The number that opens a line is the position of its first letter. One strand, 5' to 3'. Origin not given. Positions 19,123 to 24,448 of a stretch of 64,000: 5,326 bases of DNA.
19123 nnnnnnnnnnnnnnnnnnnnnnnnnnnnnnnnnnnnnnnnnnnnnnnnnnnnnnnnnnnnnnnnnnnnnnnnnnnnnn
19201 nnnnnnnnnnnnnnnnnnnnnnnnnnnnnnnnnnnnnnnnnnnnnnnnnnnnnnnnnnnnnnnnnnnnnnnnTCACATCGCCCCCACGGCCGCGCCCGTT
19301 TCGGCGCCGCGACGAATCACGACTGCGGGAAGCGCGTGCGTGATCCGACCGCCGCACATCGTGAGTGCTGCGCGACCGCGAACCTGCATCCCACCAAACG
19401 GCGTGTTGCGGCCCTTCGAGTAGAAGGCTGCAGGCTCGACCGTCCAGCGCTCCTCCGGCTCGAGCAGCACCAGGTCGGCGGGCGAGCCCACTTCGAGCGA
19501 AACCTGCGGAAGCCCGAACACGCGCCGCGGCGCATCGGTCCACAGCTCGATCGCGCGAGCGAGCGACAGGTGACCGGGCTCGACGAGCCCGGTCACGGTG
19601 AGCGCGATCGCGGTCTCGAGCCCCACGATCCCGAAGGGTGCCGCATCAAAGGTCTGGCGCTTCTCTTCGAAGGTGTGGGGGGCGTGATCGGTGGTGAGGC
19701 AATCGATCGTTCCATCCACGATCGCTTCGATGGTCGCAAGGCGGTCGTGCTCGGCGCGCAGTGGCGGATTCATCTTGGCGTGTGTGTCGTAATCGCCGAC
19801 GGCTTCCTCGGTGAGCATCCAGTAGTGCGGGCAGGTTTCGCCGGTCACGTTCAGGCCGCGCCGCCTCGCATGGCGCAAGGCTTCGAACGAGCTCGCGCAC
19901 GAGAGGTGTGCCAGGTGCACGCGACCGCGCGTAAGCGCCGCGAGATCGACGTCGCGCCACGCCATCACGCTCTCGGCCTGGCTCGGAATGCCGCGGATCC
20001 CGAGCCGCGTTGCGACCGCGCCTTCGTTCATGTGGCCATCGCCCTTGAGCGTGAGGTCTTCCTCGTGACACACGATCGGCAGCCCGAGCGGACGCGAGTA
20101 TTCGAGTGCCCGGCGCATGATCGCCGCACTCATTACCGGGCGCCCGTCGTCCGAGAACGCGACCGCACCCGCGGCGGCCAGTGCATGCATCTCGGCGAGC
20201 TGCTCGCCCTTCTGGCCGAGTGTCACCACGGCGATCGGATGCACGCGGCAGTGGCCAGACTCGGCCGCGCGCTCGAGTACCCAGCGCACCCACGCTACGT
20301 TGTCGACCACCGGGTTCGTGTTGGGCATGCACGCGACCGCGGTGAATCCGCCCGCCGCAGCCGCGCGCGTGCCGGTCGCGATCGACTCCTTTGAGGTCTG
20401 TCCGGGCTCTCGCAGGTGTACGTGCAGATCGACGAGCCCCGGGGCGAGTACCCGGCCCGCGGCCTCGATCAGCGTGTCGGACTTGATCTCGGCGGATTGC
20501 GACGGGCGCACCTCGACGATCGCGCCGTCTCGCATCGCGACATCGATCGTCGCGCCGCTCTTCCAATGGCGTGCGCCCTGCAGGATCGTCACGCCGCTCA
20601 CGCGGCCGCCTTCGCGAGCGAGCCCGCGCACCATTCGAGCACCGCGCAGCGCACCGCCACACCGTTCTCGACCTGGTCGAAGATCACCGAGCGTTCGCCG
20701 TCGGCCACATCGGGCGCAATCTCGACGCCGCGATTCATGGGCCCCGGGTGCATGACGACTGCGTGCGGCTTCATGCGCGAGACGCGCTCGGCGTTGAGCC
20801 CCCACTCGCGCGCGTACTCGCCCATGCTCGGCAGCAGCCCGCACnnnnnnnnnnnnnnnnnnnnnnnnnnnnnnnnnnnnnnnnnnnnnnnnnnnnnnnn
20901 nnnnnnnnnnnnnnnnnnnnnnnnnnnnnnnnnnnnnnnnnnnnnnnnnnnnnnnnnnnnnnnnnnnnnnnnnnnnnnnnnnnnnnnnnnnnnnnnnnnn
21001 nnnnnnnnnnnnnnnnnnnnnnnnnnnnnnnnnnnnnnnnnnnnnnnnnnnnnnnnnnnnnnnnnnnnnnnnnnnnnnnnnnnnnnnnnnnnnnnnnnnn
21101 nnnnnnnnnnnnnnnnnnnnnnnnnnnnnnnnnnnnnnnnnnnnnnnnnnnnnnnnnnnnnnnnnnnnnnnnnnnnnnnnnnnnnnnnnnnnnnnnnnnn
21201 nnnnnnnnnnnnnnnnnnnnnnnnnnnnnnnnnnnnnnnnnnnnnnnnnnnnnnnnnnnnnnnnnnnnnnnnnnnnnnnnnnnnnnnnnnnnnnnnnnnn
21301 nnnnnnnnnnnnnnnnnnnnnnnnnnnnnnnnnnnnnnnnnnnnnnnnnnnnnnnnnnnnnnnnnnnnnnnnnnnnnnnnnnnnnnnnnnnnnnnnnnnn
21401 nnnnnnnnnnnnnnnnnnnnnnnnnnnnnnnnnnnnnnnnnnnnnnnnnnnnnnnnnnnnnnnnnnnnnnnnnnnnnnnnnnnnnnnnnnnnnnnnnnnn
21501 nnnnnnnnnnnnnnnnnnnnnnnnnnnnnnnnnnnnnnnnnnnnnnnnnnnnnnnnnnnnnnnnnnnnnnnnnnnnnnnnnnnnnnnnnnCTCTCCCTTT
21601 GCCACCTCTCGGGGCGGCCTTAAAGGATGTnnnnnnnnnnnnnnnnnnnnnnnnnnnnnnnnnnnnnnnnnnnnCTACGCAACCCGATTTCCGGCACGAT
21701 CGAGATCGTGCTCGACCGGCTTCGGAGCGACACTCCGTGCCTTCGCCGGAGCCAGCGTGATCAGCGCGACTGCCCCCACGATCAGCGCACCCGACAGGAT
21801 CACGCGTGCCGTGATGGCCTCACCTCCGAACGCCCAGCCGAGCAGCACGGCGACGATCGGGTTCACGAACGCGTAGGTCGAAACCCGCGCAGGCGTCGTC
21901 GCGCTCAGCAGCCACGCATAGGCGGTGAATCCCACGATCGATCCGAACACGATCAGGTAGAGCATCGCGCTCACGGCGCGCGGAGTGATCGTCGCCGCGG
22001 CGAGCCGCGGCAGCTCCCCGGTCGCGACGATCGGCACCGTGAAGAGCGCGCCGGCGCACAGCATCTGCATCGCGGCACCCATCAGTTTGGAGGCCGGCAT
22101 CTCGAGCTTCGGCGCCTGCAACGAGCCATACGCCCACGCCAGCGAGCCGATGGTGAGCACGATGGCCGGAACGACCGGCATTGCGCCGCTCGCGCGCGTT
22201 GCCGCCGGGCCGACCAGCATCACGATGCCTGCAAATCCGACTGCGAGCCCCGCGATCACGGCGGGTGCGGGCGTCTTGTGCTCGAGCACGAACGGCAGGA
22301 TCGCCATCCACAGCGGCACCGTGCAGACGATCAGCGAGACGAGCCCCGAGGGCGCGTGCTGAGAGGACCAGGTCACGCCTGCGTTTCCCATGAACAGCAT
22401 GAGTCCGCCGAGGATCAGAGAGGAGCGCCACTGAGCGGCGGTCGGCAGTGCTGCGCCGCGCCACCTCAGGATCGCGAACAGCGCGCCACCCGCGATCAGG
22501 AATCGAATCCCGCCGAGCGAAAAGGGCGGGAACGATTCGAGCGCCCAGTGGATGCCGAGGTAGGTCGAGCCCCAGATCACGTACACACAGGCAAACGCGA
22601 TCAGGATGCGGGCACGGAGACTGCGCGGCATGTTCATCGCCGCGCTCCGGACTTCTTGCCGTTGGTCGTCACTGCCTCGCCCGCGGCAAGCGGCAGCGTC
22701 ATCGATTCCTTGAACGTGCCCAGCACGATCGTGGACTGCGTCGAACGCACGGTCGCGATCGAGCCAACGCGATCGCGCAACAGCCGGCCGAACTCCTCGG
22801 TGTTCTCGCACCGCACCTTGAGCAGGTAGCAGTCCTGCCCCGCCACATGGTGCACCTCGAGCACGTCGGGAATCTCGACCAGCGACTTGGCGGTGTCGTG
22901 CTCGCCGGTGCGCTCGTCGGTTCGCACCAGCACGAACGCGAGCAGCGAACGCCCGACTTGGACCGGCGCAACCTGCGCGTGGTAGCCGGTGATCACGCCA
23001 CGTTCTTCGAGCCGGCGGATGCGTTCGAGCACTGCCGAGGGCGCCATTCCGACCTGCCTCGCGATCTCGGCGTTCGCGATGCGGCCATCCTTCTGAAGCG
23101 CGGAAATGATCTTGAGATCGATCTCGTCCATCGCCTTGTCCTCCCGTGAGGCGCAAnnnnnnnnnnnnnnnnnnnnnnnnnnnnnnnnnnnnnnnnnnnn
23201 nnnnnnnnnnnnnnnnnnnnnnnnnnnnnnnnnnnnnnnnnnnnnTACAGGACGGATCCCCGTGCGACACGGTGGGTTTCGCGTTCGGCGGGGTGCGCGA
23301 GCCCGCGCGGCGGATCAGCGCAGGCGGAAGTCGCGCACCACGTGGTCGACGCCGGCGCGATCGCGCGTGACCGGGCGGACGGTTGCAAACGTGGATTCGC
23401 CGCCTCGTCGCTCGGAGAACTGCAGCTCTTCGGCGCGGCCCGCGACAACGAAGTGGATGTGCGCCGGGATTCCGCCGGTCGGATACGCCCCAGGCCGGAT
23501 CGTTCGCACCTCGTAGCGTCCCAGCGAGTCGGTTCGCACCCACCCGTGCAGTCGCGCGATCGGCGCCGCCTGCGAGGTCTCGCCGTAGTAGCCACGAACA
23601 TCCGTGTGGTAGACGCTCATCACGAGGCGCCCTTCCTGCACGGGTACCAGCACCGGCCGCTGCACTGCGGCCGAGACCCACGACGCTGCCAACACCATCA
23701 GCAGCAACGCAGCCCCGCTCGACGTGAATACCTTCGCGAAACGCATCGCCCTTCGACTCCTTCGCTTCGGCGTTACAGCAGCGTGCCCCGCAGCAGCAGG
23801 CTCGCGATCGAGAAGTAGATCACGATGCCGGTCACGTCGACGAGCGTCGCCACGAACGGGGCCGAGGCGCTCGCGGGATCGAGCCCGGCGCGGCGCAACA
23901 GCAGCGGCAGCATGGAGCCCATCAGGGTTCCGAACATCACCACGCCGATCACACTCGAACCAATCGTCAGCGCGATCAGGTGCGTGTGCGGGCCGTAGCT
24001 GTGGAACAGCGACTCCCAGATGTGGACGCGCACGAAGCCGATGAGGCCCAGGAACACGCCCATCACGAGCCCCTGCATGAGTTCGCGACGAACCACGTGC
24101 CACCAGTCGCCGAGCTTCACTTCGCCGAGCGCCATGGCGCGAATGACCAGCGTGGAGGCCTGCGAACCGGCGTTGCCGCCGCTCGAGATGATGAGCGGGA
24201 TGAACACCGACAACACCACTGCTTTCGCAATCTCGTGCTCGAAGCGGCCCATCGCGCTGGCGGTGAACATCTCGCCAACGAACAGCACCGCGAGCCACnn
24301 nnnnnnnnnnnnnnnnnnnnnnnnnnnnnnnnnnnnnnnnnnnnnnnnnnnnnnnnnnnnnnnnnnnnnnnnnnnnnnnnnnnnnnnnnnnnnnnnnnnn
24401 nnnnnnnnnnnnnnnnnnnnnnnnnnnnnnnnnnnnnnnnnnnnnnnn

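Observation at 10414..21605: An 11-kb pyr/car operon with an embedded TPR lipoprotein and serial overlap coupling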

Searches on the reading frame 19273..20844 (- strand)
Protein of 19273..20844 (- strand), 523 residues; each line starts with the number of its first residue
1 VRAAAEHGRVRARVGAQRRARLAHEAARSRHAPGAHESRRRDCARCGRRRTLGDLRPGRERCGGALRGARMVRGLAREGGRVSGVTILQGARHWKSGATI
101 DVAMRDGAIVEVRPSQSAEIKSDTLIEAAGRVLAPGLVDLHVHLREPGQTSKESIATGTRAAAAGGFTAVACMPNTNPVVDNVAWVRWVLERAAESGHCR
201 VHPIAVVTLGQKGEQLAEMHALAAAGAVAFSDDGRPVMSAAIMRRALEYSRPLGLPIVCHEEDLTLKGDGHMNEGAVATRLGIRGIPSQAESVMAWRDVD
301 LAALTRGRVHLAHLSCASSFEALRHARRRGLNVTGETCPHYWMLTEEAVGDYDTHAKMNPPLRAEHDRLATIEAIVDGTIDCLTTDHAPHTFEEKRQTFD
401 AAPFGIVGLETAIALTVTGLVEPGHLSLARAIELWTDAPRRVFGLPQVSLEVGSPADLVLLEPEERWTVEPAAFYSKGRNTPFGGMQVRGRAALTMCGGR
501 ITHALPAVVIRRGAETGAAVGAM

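Call 4: search_protein_families(library=pfam, proteins=[window:19273-20844:-])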
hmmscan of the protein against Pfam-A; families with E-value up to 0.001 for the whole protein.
window:19273-20844:- (523 aa): 3 families
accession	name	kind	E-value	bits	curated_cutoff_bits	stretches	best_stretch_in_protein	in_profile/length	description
PF01979.26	Amidohydro_1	-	3.7e-23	82.8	25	1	133-501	2-344/345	Amidohydrolase family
PF07969.17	Amidohydro_3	-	4.3e-14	53.3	29.7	2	152-502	158-471/472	Amidohydrolase family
PF12890.13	DHOase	-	3.1e-09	37.5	21.2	1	130-314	1-137/142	Dihydro-orotase-like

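Call 5: search_protein_families(library=ncbifam, proteins=[window:19273-20844:-])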
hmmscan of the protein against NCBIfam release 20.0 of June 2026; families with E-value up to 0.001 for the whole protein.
window:19273-20844:- (523 aa): 52 families (the best 25 are shown)
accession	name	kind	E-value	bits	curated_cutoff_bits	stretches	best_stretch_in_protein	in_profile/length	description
NF006841.0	PRK09357.2-2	equivalog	3.5e-130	434.5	640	1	99-503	18-417/421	dihydroorotase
NF006845.0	PRK09357.2-6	equivalog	3.5e-129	431.2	728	1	98-503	19-425/428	dihydroorotase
NF006837.0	PRK09357.1-2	equivalog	2.3e-127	425.1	575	1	94-503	11-422/428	dihydroorotase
NF006836.0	PRK09357.1-1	equivalog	1.9e-125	419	538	1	86-503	4-424/432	dihydroorotase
TIGR00857.1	pyrC_multi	subfamily_domain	5.3e-121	404.4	279.05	1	100-502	6-408/412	dihydroorotase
NF006844.0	PRK09357.2-5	equivalog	7.3e-120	400.8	701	1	99-502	21-419/422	dihydroorotase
NF006839.0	PRK09357.1-4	equivalog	4.4e-118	394.6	576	1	98-502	18-419/422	dihydroorotase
NF006558.0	PRK09059.1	equivalog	2.5e-116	388.7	645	1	100-503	23-427/430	dihydroorotase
NF006843.0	PRK09357.2-4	equivalog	1.1e-114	383.7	786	1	96-502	16-419/431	dihydroorotase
NF006842.0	PRK09357.2-3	equivalog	3.2e-110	368.8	695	1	105-501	27-436/440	dihydroorotase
NF005791.0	PRK07627.1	equivalog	5.7e-96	322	442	1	98-503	19-422/425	dihydroorotase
NF005614.0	PRK07369.1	equivalog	1.2e-95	320.8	456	1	98-494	20-415/419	dihydroorotase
NF006838.0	PRK09357.1-3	equivalog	3e-93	313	644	1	100-503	21-421/423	dihydroorotase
NF002668.0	PRK02382.1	equivalog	1e-70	238.7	452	1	95-488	9-397/436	dihydroorotase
NF005751.0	PRK07575.1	equivalog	1.3e-64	218.3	529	1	99-503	21-420/440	dihydroorotase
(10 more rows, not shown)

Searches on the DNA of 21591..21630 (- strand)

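Call 49: build_rna_model(alignment_id=A4)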
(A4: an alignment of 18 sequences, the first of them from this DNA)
Model R1 built from alignment A4 (18 sequences, 42 columns); structure: RNAalifold consensus.
model positions 40; base pairs 10; branch points 0; effective number of sequences 18; information 1.031 bits per position. Calibrated on 0.2 Mb of random sequence (short: E-values are rough).
structure used (alignment columns):
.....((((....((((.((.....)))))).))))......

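Call 50: search_with_rna_model(model_id=R1, sources=[window, L001, L002, L003, L004, L005, L006, L007, L008, L009, L010, L011, L012, L013, L014, L015, L016, L017, L018, L019, L020, L021, L022, L025, L026, L027, L028, L029, L030, L031, L032, L033, L034, L035, L036, L037, L038, L039, L040, L041, L042, L043, L044, L045, L046, L047, L048, L049, L050, L051, L052, L053, L054, L055, L056, L057, L058, L059, L060, L061, L062, L063, L064, L065, L066, L067, L068, L069, L070, L071, L072, L073, L074, L075, L076, L077, L078, L079, L080, L081, L082], max_evalue=1)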
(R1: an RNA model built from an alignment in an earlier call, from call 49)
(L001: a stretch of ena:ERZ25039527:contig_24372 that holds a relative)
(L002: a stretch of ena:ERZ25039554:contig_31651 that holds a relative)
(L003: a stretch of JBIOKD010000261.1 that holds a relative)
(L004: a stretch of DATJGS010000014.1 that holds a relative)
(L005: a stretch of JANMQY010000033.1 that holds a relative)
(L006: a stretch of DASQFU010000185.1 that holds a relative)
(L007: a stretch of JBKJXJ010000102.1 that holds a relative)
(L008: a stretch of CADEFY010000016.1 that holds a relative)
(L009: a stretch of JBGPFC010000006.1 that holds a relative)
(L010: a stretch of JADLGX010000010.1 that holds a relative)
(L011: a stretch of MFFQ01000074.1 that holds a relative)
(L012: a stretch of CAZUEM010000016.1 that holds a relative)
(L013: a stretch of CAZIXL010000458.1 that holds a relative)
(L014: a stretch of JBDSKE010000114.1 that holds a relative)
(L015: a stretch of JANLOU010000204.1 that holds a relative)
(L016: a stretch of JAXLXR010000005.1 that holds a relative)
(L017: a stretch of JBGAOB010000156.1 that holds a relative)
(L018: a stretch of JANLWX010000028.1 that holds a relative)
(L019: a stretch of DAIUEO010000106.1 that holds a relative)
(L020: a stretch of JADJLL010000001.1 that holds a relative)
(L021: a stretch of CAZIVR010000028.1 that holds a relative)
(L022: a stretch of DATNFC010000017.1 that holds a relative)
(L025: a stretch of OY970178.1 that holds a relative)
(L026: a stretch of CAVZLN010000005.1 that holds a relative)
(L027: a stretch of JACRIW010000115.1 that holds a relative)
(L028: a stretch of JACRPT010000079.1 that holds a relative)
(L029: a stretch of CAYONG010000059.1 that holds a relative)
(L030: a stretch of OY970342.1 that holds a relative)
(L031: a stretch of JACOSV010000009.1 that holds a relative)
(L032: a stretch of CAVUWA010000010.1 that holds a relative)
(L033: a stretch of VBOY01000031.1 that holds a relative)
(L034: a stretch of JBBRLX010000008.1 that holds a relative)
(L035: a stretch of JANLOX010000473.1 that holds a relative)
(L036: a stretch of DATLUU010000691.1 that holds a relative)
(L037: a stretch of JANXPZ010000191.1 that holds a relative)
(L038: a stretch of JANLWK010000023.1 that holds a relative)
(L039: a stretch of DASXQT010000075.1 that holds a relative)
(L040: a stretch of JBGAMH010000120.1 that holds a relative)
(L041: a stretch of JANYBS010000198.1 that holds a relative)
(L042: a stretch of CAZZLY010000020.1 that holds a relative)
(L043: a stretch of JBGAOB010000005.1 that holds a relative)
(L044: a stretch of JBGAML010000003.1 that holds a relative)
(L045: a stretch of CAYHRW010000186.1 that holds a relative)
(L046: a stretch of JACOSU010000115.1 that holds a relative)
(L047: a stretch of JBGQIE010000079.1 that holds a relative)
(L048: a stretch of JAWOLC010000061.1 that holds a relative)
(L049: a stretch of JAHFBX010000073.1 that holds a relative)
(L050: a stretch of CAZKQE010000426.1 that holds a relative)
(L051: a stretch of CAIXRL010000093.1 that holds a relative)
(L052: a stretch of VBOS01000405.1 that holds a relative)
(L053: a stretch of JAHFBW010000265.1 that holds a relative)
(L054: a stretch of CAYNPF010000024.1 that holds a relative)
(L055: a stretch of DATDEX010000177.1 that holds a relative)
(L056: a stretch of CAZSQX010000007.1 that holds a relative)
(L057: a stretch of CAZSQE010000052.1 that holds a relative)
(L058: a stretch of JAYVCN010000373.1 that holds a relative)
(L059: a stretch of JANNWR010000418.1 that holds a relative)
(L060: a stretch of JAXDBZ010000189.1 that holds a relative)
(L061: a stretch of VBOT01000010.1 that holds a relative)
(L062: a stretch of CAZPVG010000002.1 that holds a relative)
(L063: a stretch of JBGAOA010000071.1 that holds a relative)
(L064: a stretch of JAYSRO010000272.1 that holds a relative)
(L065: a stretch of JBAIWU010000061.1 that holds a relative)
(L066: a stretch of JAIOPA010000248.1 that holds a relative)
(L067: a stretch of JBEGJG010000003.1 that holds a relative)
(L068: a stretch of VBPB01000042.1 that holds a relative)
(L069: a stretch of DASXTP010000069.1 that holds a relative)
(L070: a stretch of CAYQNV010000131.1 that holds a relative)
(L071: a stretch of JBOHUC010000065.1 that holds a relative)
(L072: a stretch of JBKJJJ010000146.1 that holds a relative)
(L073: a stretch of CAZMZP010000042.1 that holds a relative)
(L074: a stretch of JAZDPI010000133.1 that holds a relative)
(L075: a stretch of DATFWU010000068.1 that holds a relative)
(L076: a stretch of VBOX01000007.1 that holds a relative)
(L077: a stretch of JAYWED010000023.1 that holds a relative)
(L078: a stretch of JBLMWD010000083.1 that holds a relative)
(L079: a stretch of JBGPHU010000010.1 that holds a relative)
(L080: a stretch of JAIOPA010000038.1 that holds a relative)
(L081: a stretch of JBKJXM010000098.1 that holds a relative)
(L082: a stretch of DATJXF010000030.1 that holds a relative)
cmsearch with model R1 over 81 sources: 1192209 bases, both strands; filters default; matches with E-value up to 1: 55.
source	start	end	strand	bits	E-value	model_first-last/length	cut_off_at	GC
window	21591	21630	-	52.8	6.9e-10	1-40/40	no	0.6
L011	3159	3198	+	52.6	7.9e-10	1-40/40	no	0.7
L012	3225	3264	+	52.6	7.9e-10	1-40/40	no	0.6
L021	7399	7438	+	50.7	2.4e-09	1-40/40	no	0.62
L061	1018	1057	+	50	3.5e-09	1-40/40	no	0.62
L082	806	845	+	49.7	4.4e-09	1-40/40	no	0.6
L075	2534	2573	+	49.1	6.2e-09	1-40/40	no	0.6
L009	7436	7475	+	48.6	8.1e-09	1-40/40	no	0.62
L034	2423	2462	+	47.1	2e-08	1-40/40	no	0.6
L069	3058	3097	+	46.2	3.3e-08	1-40/40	no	0.7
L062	3131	3170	+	44.7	7.9e-08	1-40/40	no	0.6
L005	2369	2408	+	43.9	1.3e-07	1-40/40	no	0.62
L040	2187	2226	+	43.7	1.4e-07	1-40/40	no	0.62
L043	3189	3228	+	43.7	1.4e-07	1-40/40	no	0.62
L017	321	360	+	43.7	1.4e-07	1-40/40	no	0.55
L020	3315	3354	+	43.7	1.4e-07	1-40/40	no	0.55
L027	3232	3271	+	43.7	1.4e-07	1-40/40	no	0.55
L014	1368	1406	+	43.6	1.5e-07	1-40/40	no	0.54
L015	3224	3262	+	43.6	1.5e-07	1-40/40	no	0.54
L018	7218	7257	+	43.1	2e-07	1-40/40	no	0.6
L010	3233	3271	+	42.8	2.4e-07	1-40/40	no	0.54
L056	3182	3221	+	40.9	7.1e-07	1-40/40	no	0.7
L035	3168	3207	+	39.7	1.4e-06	1-40/40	no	0.55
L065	2596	2635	+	39.6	1.5e-06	1-40/40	no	0.57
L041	3273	3312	+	38.8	2.5e-06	1-40/40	no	0.57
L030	2705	2744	+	38.3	3.3e-06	1-40/40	no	0.68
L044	3289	3328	+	37.9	4.2e-06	1-40/40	no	0.65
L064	1677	1716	+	37.8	4.4e-06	1-40/40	no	0.55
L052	385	424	+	36.9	7.5e-06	1-40/40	no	0.57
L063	3149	3188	+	36.2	1.1e-05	1-40/40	no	0.6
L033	3133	3172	+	36.2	1.1e-05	1-40/40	no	0.65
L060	1809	1848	+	35.7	1.5e-05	1-40/40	no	0.68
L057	1550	1589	+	35.4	1.8e-05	1-40/40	no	0.68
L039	7209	7248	+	34.3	3.5e-05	1-40/40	no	0.62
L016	3220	3259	+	34.1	4e-05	1-40/40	no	0.55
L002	3252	3291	+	32.5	9.8e-05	1-40/40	no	0.68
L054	7282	7321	+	32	0.00013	1-40/40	no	0.65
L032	3242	3281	+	31.9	0.00014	1-40/40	no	0.62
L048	2347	2386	+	31.8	0.00015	1-40/40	no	0.6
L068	3257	3296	+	31.1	0.00022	1-40/40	no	0.65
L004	415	454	+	30.1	0.00039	1-40/40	no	0.68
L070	3125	3164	+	29.6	0.00053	1-40/40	no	0.7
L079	6975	7014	+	28.8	0.00086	1-40/40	no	0.47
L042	3070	3109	+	28.5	0.001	1-40/40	no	0.68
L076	6987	7026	+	28.4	0.0011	1-40/40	no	0.5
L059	2027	2066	+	28.1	0.0013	1-40/40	no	0.65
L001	7512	7551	+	27.6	0.0017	1-40/40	no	0.65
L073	6827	6866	+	26.8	0.0028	1-40/40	no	0.52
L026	2458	2497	+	26.7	0.003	1-40/40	no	0.7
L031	1504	1543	+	25.8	0.0049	1-40/40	no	0.62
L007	560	599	+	25.5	0.0059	1-40/40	no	0.62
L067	35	74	+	21.6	0.056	1-40/40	no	0.65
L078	6946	6984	+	21.1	0.077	1-40/40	no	0.54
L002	13772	13787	-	19.4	0.21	14-29/40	no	0.88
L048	8544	8559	-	16.9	0.89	14-29/40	no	0.88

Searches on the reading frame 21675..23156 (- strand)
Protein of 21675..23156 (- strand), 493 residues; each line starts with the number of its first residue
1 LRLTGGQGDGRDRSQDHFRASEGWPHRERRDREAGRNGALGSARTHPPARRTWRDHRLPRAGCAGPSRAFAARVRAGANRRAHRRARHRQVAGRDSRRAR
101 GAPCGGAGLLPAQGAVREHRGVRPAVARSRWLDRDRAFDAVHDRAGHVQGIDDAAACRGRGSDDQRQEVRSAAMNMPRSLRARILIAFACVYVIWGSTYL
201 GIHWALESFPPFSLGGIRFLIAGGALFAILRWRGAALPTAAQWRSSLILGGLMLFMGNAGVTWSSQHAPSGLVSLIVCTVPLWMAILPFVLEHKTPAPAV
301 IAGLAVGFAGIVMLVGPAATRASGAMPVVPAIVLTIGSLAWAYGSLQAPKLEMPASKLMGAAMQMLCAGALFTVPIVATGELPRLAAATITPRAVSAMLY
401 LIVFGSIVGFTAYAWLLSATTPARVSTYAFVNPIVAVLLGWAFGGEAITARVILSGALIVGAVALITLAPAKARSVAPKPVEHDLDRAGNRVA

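Call 18: search_protein_families(library=pfam, proteins=[window:21675-23156:-])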
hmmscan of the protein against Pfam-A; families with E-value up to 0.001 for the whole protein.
window:21675-23156:- (493 aa): 1 family
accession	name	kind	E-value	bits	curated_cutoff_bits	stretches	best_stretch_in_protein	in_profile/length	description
PF00892.27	EamA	-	1.9e-27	96.6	28.2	2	185-315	4-134/135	EamA-like transporter family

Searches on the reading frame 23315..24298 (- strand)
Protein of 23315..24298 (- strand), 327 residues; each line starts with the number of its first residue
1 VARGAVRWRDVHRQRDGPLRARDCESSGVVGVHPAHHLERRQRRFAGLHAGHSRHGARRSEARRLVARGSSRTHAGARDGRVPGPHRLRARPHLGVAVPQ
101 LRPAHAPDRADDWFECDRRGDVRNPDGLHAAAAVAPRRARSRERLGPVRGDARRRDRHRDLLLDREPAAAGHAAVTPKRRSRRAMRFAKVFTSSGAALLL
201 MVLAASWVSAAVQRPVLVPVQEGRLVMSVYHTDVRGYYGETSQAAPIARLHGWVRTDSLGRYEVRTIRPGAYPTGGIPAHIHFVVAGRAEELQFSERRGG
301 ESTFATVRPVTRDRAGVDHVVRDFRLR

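Call 18: search_protein_families(library=pfam, proteins=[window:23315-24298:-])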
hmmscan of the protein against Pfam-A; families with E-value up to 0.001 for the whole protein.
window:23315-24298:- (327 aa): 1 family
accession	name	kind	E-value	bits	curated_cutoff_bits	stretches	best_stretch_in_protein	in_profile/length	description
PF00775.27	Dioxygenase_C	-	8.6e-06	25.8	27.3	1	227-287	49-127/182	Dioxygenase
